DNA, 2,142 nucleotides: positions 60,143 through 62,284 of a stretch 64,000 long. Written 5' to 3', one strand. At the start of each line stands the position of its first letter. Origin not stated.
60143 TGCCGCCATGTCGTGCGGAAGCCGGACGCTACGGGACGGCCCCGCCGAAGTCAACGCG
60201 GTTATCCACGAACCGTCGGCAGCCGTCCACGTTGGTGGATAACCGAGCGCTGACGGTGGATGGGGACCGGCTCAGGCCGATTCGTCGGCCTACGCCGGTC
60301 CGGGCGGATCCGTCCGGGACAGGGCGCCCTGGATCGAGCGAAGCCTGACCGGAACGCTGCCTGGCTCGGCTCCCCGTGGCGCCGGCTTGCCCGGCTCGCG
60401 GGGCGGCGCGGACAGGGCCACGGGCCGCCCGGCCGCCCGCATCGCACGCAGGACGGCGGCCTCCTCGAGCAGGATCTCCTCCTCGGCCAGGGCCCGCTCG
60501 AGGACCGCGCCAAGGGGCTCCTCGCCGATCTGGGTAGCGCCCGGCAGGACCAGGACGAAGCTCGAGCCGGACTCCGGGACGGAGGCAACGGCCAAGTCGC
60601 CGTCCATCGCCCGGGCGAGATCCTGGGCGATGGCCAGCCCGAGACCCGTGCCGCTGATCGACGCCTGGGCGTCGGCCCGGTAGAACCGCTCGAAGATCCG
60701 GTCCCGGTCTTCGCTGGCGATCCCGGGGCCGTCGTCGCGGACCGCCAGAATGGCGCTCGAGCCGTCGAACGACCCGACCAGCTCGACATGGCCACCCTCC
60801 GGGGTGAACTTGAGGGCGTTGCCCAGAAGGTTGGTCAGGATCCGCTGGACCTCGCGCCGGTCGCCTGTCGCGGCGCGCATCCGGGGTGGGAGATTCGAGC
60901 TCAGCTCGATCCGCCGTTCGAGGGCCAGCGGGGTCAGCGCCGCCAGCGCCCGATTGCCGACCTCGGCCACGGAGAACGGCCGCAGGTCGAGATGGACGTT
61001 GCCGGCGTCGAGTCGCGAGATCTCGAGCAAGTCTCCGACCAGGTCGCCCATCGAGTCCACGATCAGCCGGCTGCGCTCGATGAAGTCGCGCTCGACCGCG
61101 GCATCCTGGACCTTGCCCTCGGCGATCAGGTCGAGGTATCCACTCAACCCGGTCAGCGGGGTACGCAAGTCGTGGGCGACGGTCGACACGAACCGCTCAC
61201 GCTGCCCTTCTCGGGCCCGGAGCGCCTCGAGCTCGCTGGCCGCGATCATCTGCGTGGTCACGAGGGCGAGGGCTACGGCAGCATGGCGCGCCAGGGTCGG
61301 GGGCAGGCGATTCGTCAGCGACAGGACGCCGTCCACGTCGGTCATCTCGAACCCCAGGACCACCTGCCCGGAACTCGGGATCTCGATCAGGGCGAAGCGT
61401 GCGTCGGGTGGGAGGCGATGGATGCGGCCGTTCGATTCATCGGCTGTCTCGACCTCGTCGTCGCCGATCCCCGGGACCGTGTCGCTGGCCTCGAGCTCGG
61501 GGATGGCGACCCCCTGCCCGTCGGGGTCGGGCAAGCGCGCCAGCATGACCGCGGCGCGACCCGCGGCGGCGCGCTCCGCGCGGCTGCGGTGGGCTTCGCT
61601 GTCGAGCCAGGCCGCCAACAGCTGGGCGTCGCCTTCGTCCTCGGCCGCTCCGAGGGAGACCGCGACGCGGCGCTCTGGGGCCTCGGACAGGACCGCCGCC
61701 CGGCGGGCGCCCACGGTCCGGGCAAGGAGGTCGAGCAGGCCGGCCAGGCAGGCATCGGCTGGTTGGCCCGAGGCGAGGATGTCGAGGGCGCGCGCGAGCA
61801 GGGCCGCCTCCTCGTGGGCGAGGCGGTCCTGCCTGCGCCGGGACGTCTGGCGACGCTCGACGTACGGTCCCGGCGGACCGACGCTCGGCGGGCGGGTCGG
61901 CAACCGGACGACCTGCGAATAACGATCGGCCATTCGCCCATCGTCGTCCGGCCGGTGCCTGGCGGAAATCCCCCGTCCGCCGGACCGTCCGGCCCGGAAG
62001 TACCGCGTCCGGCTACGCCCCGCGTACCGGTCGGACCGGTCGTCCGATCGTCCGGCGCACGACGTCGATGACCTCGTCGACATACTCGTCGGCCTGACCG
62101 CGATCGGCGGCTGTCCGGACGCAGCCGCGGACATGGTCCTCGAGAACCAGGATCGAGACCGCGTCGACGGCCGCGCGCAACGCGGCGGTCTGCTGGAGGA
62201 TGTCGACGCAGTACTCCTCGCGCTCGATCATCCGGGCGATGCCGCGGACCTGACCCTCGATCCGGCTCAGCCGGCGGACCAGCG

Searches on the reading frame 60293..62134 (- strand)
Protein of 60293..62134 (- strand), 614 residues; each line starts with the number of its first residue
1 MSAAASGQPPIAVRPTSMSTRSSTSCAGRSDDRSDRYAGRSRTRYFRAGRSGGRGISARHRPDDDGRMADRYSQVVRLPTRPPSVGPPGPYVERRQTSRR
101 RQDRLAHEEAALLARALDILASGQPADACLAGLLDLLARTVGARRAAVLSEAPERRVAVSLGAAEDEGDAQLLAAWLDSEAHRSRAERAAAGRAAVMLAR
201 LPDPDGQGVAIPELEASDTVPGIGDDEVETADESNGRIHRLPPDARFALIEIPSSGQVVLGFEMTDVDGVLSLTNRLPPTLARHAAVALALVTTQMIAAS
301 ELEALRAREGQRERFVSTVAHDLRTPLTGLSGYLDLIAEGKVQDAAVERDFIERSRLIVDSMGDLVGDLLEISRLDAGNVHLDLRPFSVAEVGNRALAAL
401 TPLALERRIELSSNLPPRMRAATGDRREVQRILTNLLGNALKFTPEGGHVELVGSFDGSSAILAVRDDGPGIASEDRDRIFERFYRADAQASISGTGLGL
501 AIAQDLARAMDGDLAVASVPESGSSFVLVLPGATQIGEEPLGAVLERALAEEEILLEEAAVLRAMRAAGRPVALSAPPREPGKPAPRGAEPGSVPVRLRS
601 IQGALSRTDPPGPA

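Call 64: search_protein_families(library=pfam, proteins=[window:60293-62134:-], max_evalue=0.00001)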
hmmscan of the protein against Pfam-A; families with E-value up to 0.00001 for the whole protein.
window:60293-62134:- (614 aa): 2 families
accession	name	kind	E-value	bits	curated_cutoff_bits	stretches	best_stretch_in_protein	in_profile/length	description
PF02518.31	HATPase_c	-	2.7e-26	92.6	26.4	1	424-531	1-108/111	Histidine kinase-, DNA gyrase B-, and HSP90-like ATPase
PF00512.31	HisKA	-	1.9e-15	57.1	26.9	1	311-378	1-66/66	His Kinase A (phospho-acceptor) domain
